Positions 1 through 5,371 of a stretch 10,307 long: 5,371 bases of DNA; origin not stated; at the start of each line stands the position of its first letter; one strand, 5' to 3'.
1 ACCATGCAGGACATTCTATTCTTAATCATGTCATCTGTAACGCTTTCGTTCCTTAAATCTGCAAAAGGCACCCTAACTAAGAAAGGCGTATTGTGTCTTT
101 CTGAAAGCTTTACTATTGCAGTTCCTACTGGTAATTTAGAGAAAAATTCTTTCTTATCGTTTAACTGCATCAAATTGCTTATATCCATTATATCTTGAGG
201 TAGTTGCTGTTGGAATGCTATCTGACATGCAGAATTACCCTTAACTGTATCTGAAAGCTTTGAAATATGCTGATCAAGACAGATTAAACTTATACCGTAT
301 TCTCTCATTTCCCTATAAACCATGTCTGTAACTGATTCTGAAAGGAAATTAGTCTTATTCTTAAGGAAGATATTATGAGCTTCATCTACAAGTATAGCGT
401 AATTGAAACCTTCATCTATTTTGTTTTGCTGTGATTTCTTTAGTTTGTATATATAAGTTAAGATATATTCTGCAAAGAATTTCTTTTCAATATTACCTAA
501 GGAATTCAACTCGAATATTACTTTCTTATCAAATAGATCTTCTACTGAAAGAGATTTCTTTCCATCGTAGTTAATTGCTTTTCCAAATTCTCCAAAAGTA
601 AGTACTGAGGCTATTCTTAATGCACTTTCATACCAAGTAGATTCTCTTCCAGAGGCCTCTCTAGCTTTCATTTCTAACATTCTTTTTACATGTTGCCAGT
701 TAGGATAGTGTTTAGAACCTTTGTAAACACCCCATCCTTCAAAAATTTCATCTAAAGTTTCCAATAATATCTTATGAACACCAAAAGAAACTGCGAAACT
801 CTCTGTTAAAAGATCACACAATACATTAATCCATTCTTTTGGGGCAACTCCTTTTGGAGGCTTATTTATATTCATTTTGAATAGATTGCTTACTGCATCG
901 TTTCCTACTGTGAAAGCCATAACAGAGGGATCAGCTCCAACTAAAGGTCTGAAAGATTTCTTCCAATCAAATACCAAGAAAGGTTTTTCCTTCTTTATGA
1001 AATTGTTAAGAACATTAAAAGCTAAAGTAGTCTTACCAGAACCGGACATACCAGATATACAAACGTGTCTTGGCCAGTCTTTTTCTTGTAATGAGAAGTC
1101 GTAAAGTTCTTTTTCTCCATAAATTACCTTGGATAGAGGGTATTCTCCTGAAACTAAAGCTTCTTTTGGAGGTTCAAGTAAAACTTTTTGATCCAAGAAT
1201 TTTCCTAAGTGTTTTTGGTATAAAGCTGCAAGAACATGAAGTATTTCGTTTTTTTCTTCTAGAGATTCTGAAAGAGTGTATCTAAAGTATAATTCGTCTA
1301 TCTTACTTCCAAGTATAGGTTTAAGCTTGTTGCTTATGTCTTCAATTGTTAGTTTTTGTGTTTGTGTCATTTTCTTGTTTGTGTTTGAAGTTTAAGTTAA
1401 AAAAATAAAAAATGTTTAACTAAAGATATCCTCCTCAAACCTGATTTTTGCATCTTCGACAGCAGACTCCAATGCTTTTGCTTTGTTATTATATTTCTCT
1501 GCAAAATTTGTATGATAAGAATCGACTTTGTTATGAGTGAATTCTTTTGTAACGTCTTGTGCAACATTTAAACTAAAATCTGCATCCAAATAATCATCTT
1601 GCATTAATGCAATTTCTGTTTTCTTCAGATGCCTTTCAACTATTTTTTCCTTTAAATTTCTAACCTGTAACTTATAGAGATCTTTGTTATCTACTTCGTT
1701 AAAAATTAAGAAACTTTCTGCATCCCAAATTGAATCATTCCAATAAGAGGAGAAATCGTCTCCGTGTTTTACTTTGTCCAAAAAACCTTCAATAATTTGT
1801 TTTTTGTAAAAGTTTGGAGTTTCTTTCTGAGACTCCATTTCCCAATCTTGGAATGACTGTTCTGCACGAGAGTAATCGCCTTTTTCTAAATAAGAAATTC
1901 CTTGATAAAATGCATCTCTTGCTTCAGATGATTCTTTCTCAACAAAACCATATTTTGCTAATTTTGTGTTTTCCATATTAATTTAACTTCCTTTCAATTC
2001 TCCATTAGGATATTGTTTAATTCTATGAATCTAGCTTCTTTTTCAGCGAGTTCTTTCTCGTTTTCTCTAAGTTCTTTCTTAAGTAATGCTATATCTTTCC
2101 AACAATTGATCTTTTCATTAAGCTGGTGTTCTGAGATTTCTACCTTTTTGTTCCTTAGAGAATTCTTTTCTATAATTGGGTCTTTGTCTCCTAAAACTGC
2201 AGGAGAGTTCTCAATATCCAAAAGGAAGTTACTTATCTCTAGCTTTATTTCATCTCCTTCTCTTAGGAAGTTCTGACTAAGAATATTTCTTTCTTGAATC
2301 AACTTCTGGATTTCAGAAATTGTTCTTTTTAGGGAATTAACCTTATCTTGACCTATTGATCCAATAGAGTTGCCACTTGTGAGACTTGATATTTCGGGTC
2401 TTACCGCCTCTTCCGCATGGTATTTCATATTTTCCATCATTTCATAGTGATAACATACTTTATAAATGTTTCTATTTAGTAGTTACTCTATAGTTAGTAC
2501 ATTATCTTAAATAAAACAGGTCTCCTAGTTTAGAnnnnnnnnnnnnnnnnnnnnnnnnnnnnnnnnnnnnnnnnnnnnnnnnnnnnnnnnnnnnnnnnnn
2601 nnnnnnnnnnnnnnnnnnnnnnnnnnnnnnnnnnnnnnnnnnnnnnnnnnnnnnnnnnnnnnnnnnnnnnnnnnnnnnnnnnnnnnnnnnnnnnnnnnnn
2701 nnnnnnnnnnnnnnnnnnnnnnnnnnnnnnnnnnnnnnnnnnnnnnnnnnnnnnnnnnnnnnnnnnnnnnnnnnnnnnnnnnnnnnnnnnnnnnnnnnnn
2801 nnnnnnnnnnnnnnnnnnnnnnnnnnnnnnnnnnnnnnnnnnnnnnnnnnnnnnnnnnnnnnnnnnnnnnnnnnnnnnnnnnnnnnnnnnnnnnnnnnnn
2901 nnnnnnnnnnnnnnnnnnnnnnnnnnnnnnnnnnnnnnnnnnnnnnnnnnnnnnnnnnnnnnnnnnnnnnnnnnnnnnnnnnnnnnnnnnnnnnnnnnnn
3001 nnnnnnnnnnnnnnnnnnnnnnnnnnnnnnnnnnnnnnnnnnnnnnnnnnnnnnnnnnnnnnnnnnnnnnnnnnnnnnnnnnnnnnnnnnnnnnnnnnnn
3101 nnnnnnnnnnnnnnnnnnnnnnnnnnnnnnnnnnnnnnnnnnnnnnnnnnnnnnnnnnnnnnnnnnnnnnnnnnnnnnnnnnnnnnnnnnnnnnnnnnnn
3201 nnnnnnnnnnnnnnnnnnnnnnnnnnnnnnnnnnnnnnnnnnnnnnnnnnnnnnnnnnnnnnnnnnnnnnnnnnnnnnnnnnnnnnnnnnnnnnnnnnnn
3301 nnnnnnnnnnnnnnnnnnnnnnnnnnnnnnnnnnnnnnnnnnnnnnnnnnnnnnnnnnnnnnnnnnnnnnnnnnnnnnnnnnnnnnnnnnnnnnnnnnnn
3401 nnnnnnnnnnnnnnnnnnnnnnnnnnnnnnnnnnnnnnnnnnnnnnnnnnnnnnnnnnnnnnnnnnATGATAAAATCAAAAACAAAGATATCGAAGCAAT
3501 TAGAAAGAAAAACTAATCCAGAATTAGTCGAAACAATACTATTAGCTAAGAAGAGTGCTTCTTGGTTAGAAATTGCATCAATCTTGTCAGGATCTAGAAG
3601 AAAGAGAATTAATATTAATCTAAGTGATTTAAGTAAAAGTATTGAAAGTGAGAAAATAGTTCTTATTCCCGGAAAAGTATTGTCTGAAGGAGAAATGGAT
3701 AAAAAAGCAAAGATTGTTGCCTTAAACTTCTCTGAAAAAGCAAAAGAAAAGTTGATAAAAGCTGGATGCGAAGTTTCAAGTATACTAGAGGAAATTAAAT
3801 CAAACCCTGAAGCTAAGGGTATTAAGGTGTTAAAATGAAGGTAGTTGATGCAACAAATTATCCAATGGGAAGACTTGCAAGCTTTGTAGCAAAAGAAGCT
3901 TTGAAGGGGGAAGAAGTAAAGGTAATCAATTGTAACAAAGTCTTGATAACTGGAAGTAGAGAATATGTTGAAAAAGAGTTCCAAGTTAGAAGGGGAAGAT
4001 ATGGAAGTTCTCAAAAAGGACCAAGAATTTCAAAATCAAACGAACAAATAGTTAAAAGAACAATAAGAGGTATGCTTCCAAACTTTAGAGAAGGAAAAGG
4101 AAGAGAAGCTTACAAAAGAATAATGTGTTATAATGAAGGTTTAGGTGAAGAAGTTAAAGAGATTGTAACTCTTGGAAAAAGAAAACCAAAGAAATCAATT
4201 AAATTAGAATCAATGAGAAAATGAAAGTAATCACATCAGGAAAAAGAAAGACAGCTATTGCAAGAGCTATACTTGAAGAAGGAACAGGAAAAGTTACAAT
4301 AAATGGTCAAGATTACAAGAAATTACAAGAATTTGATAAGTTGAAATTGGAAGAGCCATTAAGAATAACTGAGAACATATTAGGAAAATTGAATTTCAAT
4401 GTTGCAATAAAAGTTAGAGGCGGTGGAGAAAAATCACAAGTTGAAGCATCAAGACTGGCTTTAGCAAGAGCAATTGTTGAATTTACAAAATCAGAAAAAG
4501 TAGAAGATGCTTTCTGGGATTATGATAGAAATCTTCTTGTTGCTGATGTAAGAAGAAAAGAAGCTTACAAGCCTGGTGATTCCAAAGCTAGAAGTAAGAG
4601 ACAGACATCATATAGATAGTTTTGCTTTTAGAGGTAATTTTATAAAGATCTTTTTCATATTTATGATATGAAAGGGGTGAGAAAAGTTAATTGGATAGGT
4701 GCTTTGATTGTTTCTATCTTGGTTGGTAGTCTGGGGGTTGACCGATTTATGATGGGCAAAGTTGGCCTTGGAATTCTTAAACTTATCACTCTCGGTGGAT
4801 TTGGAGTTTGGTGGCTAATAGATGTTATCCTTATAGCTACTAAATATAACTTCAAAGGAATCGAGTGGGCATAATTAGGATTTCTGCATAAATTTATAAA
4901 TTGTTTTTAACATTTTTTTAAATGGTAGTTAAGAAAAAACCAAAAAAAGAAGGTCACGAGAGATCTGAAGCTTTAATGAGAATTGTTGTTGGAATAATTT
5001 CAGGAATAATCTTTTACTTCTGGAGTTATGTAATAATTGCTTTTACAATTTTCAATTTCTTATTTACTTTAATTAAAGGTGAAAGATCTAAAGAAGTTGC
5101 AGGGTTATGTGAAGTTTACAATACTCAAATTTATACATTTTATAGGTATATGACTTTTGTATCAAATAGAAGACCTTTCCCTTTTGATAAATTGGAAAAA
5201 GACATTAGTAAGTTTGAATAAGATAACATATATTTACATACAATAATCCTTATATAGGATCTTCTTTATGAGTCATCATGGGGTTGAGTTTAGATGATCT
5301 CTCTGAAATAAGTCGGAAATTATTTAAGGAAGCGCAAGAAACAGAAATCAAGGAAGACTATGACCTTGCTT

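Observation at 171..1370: Long minus-strand ORF missing from the supplied six-frame track: compact HerA-like ATPase with an atypically short N-terminus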

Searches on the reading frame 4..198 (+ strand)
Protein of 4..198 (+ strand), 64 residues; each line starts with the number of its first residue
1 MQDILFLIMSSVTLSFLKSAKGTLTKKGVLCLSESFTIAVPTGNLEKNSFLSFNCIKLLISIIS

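Call 76: search_protein_families(library=pfam, proteins=[window:4-198:+], max_evalue=0.1)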
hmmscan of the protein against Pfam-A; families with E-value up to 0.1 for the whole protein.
window:4-198:+ (64 aa): 0 families

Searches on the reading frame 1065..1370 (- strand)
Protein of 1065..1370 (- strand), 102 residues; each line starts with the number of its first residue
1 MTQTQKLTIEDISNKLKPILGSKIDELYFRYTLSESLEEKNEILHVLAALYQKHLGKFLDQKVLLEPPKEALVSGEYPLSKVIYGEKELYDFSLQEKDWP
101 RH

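Call 15: search_protein_families(library=pfam, proteins=[window:1065-1370:-], max_evalue=10)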
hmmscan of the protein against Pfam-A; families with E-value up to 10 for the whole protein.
seq(102 aa): 0 families

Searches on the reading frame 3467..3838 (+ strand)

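Call 6: search_protein_families(library=pfam, proteins=[window:3467-3838:+], max_evalue=0.01)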
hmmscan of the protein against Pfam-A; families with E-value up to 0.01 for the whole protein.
window:3467-3838:+ (123 aa): 2 families
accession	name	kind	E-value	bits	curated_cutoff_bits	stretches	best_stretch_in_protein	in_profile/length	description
PF00828.25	Ribosomal_L27A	-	1.8e-07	31.9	21.5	1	50-103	22-71/72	Ribosomal proteins 50S-L15, 50S-L18e, 60S-L27A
PF17135.9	Ribosomal_L18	-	9e-07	28.9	28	1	38-106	49-123/188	Ribosomal protein 60S L18 and 50S L18e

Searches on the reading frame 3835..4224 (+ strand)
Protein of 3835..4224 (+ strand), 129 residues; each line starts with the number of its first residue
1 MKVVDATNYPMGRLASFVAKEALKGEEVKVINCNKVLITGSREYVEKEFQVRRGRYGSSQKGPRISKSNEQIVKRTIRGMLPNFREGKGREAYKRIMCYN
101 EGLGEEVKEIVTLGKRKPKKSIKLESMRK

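Call 6: search_protein_families(library=pfam, proteins=[window:3835-4224:+], max_evalue=0.01)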
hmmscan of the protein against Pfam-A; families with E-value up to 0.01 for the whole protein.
window:3835-4224:+ (129 aa): 1 family
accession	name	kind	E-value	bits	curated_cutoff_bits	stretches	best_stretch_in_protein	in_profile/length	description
PF00572.24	Ribosomal_L13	-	1.7e-13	51.2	23.8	1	3-101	5-115/119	Ribosomal protein L13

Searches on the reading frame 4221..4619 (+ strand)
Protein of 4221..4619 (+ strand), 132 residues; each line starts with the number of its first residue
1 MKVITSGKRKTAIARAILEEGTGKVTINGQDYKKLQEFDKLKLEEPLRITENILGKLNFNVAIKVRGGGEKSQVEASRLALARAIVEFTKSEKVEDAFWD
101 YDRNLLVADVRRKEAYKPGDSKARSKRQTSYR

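Call 6: search_protein_families(library=pfam, proteins=[window:4221-4619:+], max_evalue=0.01)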
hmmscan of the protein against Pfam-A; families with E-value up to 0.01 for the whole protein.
window:4221-4619:+ (132 aa): 1 family
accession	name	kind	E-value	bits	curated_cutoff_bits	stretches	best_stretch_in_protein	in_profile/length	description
PF00380.25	Ribosomal_S9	-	8.9e-33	113.8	22.5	1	7-132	1-121/121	Ribosomal protein S9/S16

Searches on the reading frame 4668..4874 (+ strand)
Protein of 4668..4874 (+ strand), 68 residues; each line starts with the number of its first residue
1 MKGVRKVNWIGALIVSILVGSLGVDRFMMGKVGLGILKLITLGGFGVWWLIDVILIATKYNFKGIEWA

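Call 76: search_protein_families(library=pfam, proteins=[window:4668-4874:+], max_evalue=0.1)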
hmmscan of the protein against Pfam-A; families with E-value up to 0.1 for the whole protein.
window:4668-4874:+ (68 aa): 1 family
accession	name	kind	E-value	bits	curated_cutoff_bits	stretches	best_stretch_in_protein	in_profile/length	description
PF05154.21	TM2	-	1.9e-16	60.4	27.9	1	6-54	2-51/51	TM2 domain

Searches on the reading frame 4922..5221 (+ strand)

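Call 6: search_protein_families(library=pfam, proteins=[window:4922-5221:+], max_evalue=0.01)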
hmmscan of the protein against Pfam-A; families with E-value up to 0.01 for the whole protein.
window:4922-5221:+ (99 aa): 1 family
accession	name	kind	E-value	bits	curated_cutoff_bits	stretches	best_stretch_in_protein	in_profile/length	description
PF14333.11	DUF4389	-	1.3e-12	47.9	25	1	14-88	1-75/76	Domain of unknown function (DUF4389)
